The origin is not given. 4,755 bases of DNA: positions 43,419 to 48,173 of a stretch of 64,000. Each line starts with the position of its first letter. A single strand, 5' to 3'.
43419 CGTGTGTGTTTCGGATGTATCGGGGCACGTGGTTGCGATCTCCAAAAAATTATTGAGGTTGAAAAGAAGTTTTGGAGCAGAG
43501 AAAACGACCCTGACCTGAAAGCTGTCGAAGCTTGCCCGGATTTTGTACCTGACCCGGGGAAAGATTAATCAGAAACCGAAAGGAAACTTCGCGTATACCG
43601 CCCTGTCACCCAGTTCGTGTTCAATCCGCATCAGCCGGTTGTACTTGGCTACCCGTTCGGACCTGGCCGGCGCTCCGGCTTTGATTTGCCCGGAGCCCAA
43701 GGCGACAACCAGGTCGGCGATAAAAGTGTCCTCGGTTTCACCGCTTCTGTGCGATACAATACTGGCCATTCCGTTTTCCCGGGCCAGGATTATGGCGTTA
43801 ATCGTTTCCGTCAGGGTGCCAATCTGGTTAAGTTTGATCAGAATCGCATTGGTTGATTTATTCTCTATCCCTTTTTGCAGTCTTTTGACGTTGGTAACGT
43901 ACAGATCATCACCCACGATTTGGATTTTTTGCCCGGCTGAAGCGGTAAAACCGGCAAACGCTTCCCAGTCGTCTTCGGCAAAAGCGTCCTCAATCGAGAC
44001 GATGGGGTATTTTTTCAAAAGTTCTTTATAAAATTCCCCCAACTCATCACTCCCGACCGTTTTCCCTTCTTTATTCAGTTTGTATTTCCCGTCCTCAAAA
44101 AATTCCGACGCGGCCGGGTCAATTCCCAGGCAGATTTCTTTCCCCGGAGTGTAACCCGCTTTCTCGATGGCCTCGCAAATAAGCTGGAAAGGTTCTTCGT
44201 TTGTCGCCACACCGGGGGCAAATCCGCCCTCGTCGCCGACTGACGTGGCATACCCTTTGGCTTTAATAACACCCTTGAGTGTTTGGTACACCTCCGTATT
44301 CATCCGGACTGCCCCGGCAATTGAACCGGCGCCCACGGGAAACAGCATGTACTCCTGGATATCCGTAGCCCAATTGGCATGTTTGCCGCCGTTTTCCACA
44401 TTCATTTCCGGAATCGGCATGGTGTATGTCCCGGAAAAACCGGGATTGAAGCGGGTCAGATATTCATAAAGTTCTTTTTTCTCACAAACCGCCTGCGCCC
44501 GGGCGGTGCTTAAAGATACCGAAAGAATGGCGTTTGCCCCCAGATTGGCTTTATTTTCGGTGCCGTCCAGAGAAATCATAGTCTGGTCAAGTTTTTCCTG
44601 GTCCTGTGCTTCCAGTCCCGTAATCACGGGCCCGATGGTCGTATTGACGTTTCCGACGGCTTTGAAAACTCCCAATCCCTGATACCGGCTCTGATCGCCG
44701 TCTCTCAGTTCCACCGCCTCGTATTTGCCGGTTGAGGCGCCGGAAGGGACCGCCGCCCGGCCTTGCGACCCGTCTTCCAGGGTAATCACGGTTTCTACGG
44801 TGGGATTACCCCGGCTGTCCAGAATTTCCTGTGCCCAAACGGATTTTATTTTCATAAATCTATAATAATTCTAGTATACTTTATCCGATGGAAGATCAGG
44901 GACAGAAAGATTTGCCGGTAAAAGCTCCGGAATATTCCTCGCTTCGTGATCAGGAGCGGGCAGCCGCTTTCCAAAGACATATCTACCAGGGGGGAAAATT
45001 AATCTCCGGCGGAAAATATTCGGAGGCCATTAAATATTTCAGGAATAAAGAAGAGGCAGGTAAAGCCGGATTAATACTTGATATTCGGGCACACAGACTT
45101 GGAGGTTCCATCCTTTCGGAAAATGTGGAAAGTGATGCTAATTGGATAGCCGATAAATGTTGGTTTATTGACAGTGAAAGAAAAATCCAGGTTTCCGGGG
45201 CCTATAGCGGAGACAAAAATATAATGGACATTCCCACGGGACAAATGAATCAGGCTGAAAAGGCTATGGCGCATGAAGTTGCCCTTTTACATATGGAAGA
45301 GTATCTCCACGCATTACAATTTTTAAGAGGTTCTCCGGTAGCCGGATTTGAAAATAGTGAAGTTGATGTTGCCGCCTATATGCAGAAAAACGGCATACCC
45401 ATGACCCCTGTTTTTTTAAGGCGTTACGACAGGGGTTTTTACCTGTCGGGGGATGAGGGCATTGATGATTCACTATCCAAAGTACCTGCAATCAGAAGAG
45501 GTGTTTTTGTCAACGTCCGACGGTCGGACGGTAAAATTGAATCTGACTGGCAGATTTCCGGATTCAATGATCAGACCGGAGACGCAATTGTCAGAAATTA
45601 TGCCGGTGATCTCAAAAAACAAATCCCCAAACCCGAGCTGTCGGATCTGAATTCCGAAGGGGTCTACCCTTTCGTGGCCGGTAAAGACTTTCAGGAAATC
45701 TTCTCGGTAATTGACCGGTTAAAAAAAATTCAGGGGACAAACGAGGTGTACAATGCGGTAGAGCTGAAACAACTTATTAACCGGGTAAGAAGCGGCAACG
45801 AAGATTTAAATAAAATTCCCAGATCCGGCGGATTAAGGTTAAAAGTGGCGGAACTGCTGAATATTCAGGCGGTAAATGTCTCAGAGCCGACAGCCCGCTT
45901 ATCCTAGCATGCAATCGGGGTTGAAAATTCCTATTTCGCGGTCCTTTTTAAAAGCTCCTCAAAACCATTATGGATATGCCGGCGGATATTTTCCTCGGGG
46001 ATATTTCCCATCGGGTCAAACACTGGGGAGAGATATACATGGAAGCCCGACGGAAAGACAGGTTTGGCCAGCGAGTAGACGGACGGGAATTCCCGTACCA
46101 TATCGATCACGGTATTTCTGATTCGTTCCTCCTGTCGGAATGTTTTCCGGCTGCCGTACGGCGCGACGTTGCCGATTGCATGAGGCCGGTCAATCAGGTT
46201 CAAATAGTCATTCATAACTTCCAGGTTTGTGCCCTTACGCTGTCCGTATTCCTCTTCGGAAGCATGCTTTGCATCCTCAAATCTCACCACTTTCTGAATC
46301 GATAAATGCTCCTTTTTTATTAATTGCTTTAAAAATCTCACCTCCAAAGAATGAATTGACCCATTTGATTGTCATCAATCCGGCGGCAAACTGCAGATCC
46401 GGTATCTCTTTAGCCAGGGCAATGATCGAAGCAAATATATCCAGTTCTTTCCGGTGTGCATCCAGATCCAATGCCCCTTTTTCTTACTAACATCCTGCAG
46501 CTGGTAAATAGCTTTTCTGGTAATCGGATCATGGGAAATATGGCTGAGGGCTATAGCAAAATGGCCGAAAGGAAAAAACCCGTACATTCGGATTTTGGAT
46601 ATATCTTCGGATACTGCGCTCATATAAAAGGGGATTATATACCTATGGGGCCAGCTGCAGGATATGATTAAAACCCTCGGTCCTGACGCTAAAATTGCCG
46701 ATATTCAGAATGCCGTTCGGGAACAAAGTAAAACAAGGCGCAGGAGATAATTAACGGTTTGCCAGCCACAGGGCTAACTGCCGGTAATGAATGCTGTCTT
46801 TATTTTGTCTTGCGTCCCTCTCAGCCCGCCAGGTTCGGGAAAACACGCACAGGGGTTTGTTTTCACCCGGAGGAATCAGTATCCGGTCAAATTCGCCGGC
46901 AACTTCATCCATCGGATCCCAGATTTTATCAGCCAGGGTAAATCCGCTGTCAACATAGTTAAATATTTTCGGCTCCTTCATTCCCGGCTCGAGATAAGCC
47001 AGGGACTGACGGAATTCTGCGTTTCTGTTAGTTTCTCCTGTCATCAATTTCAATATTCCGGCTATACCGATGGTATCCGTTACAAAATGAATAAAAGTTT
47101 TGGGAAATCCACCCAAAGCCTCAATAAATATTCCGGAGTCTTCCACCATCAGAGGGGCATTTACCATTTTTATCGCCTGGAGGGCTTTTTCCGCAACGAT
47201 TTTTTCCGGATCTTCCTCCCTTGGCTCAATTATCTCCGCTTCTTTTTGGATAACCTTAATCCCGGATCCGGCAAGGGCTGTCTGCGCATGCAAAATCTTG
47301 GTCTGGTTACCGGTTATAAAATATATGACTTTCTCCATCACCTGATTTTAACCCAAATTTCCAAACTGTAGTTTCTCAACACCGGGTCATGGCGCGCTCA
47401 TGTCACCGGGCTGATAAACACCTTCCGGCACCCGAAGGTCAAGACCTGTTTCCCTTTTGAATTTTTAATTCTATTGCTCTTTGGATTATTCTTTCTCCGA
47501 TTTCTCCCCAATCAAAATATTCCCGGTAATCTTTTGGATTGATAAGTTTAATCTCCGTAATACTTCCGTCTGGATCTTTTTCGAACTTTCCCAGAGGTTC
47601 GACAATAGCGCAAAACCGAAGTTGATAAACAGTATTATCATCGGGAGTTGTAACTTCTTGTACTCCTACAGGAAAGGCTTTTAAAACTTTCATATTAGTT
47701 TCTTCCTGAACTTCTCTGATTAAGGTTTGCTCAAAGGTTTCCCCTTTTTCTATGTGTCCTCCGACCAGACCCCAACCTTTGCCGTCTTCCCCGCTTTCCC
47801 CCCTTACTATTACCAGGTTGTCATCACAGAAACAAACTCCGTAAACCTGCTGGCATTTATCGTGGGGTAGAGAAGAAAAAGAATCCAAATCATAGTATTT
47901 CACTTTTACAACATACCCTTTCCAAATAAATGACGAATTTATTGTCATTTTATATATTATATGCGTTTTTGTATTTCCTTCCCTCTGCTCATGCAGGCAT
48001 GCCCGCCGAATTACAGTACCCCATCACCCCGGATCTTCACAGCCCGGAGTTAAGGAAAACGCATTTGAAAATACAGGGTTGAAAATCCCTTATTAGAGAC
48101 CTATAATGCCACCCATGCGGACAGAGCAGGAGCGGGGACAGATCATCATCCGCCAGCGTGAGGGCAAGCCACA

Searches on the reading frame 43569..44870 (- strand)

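Call 25: search_protein_families(library=pfam, proteins=[window:43569-44870:-], max_evalue=0.001)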
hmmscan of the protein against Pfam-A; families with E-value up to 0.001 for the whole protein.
window:43569-44870:- (433 aa): 4 families
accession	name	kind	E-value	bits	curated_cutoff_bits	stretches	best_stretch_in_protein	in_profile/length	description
PF00113.28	Enolase_C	-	3.3e-121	404.6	21.5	1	149-427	2-288/296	Enolase, C-terminal TIM barrel domain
PF03952.21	Enolase_N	-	5.1e-54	182.4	35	1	8-138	1-131/131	Enolase, N-terminal domain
PF07476.17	MAAL_C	-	5.9e-05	22.8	27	1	311-390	135-213/249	Methylaspartate ammonia-lyase C-terminus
PF13378.12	MR_MLE_C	-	0.00066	19.9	29.4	0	282-371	65-151/219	Enolase C-terminal domain-like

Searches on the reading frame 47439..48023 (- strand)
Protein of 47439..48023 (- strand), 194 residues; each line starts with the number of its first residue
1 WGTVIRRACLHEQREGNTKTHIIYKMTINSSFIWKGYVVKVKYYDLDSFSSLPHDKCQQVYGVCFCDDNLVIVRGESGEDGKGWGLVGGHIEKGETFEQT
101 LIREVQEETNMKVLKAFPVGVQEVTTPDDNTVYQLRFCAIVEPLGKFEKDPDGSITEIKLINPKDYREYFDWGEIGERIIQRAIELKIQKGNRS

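Call 26: search_protein_families(library=pfam, proteins=[window:47439-48023:-], max_evalue=0.001)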
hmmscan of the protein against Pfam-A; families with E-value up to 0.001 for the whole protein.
window:47439-48023:- (194 aa): 1 family
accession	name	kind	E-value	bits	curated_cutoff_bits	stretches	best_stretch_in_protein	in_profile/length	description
PF00293.34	NUDIX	-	1.2e-14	54.9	21.1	1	61-172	6-123/134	NUDIX domain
